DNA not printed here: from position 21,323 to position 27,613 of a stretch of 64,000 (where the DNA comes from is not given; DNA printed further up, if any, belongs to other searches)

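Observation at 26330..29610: Adjacent giant surface proteins share a conserved ~370-aa C-terminal two-TM / double CarboxypepD_reg-like module: candidate lineage-specific anchoring system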

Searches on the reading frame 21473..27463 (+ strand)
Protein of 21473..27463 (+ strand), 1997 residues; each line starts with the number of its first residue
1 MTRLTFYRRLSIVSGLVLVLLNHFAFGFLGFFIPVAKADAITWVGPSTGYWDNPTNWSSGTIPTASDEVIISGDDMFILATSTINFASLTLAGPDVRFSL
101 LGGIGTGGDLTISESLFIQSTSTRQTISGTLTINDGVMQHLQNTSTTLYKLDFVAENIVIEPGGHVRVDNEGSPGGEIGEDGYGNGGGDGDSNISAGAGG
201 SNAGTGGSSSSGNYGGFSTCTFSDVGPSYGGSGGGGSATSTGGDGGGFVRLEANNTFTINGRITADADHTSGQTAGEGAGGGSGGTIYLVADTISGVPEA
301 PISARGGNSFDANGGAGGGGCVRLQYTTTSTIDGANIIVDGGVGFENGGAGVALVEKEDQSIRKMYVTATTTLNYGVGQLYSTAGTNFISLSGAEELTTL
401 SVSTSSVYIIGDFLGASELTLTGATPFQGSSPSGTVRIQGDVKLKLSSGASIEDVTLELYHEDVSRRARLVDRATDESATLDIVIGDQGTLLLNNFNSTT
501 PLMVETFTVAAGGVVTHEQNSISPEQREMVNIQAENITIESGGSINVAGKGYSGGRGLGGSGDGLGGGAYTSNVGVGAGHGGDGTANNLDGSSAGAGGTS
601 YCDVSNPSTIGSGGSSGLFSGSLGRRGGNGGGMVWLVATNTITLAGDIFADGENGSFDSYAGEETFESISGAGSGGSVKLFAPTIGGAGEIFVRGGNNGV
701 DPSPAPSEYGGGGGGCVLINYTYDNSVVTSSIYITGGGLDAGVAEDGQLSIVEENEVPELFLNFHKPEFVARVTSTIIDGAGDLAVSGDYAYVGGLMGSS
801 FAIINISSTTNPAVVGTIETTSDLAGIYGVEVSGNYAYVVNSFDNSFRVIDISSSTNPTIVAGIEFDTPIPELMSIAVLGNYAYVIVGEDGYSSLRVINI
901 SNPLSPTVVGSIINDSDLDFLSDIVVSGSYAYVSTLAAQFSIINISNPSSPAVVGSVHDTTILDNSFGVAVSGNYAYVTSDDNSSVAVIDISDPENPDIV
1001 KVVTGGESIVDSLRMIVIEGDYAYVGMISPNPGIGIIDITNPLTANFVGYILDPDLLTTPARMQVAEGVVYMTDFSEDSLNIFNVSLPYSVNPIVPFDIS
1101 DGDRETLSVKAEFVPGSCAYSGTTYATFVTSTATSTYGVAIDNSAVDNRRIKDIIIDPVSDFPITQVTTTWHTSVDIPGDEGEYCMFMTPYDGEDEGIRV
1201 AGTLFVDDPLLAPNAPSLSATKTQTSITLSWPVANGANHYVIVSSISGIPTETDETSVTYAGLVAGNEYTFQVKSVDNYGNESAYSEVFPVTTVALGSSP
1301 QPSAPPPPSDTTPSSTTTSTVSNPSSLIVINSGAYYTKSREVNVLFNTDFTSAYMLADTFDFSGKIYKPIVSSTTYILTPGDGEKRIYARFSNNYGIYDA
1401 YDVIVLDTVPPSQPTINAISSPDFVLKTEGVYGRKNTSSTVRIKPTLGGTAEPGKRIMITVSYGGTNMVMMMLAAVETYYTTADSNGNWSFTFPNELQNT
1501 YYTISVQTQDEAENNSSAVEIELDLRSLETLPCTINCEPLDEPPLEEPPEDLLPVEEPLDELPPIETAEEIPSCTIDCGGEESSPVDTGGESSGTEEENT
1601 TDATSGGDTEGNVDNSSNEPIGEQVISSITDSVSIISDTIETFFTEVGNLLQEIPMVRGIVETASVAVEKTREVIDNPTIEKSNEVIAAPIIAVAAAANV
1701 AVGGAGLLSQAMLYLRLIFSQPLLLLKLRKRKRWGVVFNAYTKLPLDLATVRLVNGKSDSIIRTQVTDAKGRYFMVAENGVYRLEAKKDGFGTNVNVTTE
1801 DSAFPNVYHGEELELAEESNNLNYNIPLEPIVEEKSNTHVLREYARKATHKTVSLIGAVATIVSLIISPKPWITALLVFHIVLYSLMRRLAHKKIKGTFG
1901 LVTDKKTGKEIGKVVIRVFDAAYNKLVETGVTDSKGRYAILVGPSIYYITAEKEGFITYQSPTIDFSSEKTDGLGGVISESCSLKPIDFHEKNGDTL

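Call 7: search_protein_families(library=pfam, proteins=[window:21473-27463:+], max_evalue=1)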
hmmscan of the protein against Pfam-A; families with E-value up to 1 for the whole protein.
window:21473-27463:+ (1997 aa): 8 families
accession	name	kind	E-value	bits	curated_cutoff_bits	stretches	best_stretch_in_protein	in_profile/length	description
PF08309.17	LVIVD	-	1.7e-31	107.7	20.2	6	922-958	5-41/42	LVIVD repeat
PF19077.6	Big_13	-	1.1e-08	35.9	27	1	1440-1520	24-95/102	Bacterial Ig-like domain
PF00041.27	fn3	-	5.4e-06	27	25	1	1216-1289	6-81/84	Fibronectin type III domain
PF22902.2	NOMO1-like_9th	-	0.00037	20.7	27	1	1910-1958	12-62/75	BOS complex subunit NOMO1-like, beta sandwich domain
PF10162.14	G8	-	0.0059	16.9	22.9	0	56-93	1-38/124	G8 domain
PF07495.19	Y_Y_Y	-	0.011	16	26.6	1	1252-1288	24-59/65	Y_Y_Y domain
PF13750.12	Big_3_3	-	0.14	12.2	27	0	1492-1517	114-139/157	Bacterial Ig-like domain (group 3)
PF14828.11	Amnionless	-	0.21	10.8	30.4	1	51-80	10-39/442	Amnionless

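Call 17: search_protein_families(library=ncbifam, proteins=[window:21473-27463:+], max_evalue=1)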
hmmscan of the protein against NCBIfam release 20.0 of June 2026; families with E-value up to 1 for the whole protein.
window:21473-27463:+ (1997 aa): 5 families
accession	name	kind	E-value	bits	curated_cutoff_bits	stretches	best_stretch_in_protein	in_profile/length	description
TIGR04312.1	choice_anch_B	subfamily_domain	8.8e-14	51.5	100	2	780-914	36-174/364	choice-of-anchor B family protein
NF047640.1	gliding_AgmC_N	equivalog_domain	5e-09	35.6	275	2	541-729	217-404/412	adventurous gliding motility protein AgmC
NF033510.3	Ca_tandemer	repeat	2.6e-07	30.9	50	1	1439-1515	27-95/96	Ca2+-stabilized repeat-containing adhesin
NF045522.1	MXAN_2561_fam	equivalog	2.5e-06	27.2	150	2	1404-1520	162-252/304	MXAN_2561 family MXYO-CTERM-anchored protein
TIGR02276.1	beta_rpt_yvtn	repeat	0.0055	16.7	27.85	1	833-857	2-26/42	beta-propeller repeat protein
